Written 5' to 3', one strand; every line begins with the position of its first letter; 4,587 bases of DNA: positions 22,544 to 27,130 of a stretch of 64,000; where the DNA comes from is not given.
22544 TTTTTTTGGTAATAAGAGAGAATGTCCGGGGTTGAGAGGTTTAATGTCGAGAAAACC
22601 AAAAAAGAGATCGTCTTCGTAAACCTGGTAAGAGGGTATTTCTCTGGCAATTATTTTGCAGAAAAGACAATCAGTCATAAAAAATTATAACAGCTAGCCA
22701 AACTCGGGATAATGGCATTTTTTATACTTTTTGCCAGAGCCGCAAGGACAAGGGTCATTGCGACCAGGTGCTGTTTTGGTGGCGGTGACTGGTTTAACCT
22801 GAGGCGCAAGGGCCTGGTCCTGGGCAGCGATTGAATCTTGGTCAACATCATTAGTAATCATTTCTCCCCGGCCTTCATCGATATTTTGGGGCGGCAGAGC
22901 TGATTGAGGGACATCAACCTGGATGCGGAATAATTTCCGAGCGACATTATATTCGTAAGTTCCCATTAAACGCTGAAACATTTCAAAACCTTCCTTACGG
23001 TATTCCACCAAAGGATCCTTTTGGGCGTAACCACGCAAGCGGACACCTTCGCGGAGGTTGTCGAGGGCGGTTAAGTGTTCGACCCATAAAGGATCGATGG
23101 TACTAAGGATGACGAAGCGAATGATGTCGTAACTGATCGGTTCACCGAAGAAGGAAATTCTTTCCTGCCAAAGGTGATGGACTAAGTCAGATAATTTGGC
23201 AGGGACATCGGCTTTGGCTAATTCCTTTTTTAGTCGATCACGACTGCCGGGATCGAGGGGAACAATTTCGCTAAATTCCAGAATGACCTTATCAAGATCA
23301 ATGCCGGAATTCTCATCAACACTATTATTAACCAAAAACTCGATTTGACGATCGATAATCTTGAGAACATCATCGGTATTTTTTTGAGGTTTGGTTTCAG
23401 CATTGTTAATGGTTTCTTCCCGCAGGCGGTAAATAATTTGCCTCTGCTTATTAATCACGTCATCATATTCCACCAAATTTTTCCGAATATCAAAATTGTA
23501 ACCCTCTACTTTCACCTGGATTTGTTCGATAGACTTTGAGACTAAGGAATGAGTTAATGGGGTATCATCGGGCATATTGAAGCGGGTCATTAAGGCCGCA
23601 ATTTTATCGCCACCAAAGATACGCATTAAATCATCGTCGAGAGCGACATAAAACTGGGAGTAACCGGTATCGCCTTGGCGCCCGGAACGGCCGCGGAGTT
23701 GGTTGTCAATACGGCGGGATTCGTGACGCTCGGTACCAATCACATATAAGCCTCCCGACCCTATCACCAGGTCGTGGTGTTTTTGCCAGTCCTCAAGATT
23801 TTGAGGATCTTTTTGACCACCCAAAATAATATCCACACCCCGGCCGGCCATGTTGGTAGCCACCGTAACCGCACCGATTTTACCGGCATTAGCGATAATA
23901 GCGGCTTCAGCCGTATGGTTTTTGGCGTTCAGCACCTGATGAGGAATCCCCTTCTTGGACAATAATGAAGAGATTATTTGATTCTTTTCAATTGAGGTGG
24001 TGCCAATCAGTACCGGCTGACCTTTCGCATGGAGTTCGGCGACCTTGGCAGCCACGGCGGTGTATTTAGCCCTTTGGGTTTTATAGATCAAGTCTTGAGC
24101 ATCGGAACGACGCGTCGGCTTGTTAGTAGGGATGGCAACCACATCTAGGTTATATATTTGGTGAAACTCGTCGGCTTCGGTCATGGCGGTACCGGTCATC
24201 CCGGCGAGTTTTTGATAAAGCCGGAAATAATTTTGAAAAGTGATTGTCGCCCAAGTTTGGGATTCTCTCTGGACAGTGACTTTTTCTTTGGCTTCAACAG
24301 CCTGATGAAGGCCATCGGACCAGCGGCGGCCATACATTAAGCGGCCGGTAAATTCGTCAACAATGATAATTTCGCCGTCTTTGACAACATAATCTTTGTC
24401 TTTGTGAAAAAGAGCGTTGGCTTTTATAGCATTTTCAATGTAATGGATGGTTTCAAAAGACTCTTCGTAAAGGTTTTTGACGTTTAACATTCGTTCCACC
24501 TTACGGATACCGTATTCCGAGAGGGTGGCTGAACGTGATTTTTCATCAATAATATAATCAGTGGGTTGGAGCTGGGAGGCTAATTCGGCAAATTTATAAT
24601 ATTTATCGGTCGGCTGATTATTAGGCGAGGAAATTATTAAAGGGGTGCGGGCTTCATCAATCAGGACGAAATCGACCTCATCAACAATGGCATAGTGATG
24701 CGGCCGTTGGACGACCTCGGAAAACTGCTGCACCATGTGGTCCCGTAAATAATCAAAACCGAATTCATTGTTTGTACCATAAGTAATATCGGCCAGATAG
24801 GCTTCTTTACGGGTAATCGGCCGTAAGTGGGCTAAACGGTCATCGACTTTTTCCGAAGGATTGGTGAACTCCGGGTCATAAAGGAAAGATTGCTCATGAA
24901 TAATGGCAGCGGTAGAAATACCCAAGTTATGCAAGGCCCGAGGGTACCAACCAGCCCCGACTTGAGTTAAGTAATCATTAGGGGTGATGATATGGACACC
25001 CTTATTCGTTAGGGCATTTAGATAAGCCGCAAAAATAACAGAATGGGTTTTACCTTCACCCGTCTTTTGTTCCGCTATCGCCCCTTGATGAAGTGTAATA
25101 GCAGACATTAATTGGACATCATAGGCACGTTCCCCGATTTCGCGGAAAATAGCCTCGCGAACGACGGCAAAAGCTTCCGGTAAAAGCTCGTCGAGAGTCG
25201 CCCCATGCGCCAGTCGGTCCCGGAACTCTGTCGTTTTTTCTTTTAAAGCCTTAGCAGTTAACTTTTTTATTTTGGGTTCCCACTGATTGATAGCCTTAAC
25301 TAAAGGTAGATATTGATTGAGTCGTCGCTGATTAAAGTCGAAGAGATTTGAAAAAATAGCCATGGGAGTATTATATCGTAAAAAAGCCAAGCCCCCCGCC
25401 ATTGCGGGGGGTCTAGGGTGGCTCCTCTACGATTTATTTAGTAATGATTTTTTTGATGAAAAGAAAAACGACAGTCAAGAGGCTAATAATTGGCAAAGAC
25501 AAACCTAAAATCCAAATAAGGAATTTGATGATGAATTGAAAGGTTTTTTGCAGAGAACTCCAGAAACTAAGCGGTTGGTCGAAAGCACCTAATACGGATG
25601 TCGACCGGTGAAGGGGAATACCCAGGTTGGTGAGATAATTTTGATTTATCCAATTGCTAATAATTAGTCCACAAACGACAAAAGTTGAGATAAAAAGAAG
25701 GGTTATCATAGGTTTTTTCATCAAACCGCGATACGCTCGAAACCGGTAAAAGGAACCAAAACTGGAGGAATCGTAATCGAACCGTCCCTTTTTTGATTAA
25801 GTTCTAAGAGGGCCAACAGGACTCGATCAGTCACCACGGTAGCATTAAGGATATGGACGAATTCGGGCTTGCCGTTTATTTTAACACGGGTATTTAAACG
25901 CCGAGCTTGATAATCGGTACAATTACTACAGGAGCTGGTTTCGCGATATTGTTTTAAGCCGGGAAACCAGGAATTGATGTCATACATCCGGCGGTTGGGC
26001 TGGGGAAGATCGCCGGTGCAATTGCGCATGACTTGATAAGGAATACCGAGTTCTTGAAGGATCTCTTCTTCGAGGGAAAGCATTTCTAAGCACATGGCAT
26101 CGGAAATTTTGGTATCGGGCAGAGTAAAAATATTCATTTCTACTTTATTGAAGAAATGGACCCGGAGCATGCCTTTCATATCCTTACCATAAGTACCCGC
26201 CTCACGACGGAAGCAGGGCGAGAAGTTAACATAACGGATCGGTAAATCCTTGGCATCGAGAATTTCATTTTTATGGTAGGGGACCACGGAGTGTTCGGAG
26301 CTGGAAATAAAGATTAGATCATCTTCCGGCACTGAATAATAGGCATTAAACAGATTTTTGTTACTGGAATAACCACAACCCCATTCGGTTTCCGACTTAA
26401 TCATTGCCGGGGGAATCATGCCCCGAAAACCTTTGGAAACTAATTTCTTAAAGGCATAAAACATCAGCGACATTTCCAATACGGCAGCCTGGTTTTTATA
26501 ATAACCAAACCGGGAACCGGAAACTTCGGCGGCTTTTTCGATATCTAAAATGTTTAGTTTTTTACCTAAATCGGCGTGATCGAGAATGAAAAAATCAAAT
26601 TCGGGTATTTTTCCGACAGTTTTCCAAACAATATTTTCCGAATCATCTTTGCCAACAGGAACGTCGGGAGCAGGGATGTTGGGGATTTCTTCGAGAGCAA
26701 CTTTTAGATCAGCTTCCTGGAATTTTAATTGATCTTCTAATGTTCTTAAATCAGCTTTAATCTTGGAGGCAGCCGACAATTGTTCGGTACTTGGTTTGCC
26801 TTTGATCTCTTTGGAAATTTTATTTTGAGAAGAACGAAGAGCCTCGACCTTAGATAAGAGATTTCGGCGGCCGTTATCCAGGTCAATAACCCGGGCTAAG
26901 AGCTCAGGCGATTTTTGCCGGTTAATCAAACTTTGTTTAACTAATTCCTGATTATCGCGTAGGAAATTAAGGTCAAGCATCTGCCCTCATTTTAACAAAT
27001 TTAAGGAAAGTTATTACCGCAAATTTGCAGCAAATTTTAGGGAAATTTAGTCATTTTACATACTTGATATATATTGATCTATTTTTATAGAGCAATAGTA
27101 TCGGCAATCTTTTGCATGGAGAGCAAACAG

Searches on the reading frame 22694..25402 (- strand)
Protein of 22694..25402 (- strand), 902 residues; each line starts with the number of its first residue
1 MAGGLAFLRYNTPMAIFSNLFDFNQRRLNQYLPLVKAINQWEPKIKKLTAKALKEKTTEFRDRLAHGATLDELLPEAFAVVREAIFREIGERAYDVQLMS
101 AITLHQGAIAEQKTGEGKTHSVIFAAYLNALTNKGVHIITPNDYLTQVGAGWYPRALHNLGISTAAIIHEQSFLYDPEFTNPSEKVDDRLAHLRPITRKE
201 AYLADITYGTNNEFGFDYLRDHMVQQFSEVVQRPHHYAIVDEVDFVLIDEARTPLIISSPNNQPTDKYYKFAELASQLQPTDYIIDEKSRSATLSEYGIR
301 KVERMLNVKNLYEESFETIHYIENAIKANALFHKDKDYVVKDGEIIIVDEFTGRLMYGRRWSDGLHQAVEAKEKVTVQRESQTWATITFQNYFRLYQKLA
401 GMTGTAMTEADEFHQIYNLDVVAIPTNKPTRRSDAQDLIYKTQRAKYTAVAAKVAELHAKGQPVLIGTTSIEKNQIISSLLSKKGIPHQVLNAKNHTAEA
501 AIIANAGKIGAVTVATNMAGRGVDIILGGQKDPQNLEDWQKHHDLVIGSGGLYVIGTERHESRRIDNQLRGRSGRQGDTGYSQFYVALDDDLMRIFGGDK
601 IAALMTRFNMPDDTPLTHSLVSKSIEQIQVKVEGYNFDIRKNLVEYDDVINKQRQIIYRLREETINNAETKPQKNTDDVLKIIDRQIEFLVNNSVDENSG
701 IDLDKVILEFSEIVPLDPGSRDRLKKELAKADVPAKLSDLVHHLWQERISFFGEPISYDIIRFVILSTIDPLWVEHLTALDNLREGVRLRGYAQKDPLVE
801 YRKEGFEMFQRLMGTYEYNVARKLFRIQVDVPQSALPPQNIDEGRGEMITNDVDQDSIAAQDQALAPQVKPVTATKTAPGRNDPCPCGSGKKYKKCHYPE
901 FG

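Call 37: search_protein_families(library=pfam, proteins=[window:22694-25402:-], max_evalue=0.001)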
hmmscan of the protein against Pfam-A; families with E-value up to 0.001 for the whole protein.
window:22694-25402:- (902 aa): 5 families
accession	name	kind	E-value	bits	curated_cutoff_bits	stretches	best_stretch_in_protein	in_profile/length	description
PF07517.20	SecA_DEAD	-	5.9e-107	357.7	24.6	1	22-414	7-290/290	SecA DEAD-like domain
PF21090.3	P-loop_SecA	-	3.4e-79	265.7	27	1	429-613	1-205/205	SecA P-loop domain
PF07516.18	SecA_SW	-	7.2e-52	176.8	26.7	1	615-828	1-200/200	SecA Wing and Scaffold domain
PF01043.26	SecA_PP_bind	-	3.2e-40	137.6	23.5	1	265-370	3-110/110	SecA preprotein cross-linking domain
PF02810.21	SEC-C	-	3e-10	40.2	20.4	1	881-899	1-19/19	SEC-C motif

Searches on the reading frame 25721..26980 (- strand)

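Call 37: search_protein_families(library=pfam, proteins=[window:25721-26980:-], max_evalue=0.001)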
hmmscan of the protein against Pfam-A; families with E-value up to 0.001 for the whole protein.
window:25721-26980:- (419 aa): 2 families
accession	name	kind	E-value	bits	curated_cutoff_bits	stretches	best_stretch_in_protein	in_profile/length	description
PF00587.30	tRNA-synt_2b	-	5.8e-34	118.1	29.3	1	219-394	8-178/179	tRNA synthetase class II core domain (G, H, P, S and T)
PF02403.27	Seryl_tRNA_N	-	4.7e-21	75.5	28.2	1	1-103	1-108/108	Seryl-tRNA synthetase N-terminal domain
